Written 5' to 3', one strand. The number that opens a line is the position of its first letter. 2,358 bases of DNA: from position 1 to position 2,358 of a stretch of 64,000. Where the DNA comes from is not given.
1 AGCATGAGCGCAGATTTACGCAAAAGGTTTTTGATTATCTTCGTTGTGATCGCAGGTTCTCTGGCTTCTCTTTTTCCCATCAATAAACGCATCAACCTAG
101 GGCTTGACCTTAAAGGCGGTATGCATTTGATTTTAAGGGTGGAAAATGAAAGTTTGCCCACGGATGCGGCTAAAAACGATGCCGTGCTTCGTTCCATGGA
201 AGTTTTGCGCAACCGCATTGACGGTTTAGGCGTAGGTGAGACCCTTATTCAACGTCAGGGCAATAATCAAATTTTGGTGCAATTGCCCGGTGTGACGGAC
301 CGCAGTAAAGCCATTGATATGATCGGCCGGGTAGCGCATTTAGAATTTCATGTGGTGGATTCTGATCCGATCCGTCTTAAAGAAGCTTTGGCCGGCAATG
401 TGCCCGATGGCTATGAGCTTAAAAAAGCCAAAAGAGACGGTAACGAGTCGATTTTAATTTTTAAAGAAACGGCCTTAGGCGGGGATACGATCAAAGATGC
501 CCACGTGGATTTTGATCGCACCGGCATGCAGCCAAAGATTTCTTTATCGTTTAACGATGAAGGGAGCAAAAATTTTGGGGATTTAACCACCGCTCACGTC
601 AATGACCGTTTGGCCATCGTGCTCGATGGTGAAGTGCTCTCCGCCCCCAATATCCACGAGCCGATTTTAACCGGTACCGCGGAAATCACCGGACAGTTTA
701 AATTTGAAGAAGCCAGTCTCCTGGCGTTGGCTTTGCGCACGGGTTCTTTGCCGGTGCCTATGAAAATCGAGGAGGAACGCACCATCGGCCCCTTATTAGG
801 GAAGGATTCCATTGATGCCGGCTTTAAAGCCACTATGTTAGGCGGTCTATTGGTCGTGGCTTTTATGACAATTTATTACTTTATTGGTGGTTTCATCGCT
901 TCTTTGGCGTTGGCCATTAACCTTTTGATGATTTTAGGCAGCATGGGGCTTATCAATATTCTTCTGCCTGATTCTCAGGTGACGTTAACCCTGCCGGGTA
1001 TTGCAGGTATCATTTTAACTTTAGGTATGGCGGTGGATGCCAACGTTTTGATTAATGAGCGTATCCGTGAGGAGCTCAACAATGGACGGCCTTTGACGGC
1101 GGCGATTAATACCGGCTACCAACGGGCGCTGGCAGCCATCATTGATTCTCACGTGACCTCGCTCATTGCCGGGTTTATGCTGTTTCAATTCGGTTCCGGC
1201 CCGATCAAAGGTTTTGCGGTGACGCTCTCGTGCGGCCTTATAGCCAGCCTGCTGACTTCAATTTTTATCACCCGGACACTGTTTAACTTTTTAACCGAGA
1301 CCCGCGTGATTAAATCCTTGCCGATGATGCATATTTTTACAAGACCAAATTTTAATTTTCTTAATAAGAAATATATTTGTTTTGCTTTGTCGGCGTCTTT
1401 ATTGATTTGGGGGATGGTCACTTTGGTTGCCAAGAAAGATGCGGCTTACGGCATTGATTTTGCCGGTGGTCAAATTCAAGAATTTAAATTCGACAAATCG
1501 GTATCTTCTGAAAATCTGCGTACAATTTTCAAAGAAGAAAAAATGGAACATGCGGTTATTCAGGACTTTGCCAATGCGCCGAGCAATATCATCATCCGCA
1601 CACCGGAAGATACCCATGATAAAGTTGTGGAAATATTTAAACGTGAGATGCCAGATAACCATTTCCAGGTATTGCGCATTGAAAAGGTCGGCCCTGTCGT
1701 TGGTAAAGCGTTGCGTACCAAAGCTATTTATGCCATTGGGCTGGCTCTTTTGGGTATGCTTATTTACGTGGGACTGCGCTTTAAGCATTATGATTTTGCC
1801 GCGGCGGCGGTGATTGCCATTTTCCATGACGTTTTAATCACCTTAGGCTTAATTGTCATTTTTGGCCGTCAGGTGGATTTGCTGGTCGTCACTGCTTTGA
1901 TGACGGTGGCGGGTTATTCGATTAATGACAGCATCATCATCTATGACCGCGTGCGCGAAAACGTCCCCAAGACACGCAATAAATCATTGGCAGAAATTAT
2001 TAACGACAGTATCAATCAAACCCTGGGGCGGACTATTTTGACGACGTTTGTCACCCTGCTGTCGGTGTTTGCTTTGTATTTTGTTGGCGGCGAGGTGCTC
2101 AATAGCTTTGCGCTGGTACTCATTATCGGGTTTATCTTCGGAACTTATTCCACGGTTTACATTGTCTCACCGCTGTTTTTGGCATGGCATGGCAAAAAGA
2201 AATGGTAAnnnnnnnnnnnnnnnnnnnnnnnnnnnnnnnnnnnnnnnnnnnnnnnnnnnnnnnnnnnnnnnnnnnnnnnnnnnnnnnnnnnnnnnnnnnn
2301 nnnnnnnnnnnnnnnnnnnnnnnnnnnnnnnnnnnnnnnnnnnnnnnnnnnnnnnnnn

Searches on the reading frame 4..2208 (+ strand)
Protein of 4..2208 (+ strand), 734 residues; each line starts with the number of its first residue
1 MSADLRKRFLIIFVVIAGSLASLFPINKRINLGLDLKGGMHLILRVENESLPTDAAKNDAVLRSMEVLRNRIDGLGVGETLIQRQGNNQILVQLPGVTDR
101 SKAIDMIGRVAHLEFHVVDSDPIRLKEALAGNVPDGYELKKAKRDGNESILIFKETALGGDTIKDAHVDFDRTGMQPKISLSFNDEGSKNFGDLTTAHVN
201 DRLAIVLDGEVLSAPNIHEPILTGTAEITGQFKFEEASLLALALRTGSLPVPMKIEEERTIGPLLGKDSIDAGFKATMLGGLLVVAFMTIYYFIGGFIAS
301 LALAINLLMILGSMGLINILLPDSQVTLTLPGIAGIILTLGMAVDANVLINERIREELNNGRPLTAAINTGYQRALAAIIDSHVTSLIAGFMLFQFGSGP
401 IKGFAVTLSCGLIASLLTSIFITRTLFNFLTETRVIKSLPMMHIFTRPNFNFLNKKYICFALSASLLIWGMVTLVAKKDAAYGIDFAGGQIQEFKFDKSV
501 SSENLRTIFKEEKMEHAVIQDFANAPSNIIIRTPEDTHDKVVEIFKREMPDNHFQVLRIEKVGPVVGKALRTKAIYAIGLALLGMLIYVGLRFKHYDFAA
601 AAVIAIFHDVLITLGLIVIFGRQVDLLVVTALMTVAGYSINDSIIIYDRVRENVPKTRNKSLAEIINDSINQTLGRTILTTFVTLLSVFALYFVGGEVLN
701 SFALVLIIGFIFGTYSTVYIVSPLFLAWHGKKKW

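Call 43: search_protein_families(library=pfam, proteins=[window:4-2208:+], max_evalue=0.00001)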
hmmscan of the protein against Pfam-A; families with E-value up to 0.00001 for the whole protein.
window:4-2208:+ (734 aa): 4 families
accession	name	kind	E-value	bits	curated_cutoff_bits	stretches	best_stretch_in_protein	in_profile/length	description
PF02355.23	SecD_SecF_C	-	8.6e-81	270.3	20.5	2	551-729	10-187/189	Protein export membrane protein SecD/SecF, C-terminal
PF22599.2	SecDF_P1_head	-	2.9e-32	111.4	27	1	144-251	7-114/114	SecDF, P1 head subdomain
PF21760.3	SecD_1st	-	5.5e-24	83.8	27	1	63-119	3-59/60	Protein translocase subunit SecDF, P1 domain, N-terminal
PF07549.19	Sec_GG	-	3.7e-08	33.1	20.3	0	27-47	5-25/28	SecD/SecF GG Motif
